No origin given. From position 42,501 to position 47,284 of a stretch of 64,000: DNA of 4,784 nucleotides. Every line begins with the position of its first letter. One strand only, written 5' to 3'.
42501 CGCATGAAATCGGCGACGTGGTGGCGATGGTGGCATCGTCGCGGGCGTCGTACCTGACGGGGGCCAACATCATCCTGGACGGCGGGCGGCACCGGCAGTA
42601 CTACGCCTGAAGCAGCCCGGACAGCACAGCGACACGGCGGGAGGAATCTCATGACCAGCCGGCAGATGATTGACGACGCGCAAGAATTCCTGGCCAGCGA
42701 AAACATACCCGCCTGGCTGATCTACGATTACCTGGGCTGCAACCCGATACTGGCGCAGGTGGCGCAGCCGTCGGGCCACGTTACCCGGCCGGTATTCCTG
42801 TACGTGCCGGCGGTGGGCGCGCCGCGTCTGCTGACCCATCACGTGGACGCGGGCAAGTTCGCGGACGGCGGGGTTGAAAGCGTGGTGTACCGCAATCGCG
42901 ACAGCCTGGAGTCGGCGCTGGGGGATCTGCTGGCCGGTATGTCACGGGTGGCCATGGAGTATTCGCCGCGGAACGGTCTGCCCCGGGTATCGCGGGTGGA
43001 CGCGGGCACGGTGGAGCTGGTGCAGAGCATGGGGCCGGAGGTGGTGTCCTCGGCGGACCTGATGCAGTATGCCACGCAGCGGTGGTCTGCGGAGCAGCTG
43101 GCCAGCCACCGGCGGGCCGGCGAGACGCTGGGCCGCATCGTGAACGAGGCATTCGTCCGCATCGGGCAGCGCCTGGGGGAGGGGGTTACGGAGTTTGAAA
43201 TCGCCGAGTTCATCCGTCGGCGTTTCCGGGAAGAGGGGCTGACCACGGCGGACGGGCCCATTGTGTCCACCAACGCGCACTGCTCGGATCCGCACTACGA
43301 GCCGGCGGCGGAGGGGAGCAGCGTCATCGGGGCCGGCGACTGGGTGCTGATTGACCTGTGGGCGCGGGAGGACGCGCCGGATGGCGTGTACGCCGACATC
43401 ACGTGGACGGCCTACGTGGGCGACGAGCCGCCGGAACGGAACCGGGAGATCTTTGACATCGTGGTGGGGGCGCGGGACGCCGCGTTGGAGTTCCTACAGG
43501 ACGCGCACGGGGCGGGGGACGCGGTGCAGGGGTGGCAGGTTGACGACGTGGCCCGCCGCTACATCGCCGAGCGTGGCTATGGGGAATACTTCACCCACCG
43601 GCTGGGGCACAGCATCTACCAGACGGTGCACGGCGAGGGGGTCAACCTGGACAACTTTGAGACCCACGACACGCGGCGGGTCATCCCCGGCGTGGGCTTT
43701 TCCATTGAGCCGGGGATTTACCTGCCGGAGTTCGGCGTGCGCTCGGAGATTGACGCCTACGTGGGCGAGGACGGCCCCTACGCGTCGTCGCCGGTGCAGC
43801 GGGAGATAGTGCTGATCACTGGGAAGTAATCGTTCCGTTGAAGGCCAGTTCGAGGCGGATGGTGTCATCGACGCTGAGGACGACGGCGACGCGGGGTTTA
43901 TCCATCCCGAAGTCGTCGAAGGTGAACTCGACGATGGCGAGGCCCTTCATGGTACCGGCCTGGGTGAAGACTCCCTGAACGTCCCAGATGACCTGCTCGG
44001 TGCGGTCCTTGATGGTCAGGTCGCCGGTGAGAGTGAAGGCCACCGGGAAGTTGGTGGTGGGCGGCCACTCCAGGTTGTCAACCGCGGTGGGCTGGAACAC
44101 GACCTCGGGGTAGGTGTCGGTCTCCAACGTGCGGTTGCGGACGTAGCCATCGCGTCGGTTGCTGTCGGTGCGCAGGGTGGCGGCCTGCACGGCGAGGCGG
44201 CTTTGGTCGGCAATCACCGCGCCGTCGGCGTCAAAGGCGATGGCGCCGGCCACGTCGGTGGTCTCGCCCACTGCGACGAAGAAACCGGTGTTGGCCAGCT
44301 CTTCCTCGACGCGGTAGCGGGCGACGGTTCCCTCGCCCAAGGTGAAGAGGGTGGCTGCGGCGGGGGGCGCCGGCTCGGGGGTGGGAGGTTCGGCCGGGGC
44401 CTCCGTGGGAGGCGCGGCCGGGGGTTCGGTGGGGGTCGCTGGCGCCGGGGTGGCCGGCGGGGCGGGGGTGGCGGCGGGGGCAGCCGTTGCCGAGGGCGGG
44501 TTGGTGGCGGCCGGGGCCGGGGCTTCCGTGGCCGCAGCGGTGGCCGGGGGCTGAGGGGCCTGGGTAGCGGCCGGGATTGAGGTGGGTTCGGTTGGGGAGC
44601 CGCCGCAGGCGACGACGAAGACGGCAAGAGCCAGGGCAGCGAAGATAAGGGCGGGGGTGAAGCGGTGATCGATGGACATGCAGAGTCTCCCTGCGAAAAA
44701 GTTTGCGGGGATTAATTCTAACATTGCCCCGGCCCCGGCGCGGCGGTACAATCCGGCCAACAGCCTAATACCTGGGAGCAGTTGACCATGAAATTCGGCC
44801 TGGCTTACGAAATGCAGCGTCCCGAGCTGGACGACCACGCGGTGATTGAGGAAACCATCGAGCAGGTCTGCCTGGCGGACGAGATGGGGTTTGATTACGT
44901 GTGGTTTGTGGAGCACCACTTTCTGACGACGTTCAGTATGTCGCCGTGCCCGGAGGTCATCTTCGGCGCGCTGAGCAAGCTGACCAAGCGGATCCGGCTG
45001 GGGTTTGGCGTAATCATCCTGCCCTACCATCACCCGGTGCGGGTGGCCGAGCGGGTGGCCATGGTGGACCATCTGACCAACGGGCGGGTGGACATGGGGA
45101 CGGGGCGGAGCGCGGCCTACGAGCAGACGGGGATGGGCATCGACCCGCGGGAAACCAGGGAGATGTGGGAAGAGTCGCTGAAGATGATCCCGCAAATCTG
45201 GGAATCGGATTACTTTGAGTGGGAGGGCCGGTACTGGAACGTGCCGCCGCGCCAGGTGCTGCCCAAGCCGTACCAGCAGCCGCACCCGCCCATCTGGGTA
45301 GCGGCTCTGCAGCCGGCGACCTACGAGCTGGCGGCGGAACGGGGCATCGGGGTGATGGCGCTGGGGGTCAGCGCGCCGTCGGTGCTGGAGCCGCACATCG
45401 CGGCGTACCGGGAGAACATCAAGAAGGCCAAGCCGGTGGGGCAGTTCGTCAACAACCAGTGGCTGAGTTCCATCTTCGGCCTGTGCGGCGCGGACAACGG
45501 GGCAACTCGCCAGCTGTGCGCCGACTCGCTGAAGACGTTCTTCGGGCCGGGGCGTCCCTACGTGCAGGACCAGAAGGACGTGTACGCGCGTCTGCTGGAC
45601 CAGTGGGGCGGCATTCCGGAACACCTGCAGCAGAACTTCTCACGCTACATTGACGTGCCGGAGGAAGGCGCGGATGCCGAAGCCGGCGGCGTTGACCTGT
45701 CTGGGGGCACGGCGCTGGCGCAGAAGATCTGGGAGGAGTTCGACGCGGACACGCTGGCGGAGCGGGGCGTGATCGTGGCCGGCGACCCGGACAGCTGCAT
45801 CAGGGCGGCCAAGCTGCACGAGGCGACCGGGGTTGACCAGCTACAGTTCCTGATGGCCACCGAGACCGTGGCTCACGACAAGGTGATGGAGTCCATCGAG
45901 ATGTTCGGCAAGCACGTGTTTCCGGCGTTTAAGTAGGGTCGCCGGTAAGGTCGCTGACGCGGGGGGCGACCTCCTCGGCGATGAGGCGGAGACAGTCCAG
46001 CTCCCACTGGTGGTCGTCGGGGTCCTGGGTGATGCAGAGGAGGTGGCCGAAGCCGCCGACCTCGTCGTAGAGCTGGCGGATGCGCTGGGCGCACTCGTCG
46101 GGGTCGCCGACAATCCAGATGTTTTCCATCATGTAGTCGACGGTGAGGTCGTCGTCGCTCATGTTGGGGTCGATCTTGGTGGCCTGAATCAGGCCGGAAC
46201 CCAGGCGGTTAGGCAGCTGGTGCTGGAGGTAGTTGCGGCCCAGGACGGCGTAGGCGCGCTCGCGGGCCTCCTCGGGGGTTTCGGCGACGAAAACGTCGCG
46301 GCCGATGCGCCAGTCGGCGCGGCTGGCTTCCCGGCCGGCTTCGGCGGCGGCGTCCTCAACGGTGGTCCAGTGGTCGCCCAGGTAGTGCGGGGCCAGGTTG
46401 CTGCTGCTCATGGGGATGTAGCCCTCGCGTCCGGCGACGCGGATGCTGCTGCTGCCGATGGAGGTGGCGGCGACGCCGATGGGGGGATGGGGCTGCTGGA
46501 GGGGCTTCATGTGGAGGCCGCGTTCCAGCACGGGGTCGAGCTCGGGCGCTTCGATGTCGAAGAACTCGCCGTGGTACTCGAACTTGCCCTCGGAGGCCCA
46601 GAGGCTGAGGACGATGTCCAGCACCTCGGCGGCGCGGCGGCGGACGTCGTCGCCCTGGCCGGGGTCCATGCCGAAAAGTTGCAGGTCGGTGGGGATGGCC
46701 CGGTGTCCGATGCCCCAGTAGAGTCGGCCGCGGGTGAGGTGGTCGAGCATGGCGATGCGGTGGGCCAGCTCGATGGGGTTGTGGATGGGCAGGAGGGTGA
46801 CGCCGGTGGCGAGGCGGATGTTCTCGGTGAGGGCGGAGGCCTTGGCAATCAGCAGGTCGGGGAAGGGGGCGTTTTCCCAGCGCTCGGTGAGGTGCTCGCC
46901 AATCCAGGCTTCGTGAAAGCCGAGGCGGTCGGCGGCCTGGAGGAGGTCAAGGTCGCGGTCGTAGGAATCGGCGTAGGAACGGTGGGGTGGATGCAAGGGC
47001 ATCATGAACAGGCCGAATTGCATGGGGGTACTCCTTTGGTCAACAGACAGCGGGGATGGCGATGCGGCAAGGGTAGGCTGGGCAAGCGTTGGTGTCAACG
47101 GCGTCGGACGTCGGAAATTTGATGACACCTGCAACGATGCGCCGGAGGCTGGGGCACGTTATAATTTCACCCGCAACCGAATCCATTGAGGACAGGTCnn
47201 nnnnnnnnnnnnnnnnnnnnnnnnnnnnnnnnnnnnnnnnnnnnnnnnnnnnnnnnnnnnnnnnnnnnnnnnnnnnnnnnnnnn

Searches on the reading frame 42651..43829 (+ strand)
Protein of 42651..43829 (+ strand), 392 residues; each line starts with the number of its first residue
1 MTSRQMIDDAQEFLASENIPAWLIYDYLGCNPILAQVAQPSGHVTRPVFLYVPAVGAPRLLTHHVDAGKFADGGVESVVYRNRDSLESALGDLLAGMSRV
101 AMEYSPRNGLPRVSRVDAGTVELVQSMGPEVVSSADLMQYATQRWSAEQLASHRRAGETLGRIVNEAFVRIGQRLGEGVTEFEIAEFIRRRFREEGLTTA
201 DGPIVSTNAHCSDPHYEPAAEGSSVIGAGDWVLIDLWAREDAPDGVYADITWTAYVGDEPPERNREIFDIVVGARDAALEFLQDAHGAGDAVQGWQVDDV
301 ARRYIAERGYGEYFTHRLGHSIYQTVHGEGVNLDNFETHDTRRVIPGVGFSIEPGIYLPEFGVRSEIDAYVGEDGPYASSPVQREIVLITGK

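Call 14: search_protein_families(library=pfam, proteins=[window:42651-43829:+], max_evalue=0.001)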
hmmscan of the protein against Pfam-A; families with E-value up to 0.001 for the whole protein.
window:42651-43829:+ (392 aa): 1 family
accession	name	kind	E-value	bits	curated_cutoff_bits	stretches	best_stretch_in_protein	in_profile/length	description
PF00557.29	Peptidase_M24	-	5.9e-39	134.4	23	1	161-372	7-207/208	Metallopeptidase family M24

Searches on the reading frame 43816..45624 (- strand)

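Call 14: search_protein_families(library=pfam, proteins=[window:43816-45624:-], max_evalue=0.001)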
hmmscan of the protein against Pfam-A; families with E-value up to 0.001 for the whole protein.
window:43816-45624:- (602 aa): 1 family
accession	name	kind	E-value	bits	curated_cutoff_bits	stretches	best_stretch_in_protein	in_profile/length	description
PF04264.18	YceI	-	1.3e-16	61.8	23.7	1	448-594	19-147/150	YceI-like domain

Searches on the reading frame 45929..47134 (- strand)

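Call 14: search_protein_families(library=pfam, proteins=[window:45929-47134:-], max_evalue=0.001)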
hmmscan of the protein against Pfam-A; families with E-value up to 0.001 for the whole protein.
window:45929-47134:- (401 aa): 1 family
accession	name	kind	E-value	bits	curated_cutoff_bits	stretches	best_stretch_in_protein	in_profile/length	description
PF00296.26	Bac_luciferase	-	3.1e-54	184.9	27.9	1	38-360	1-311/314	Luciferase-like monooxygenase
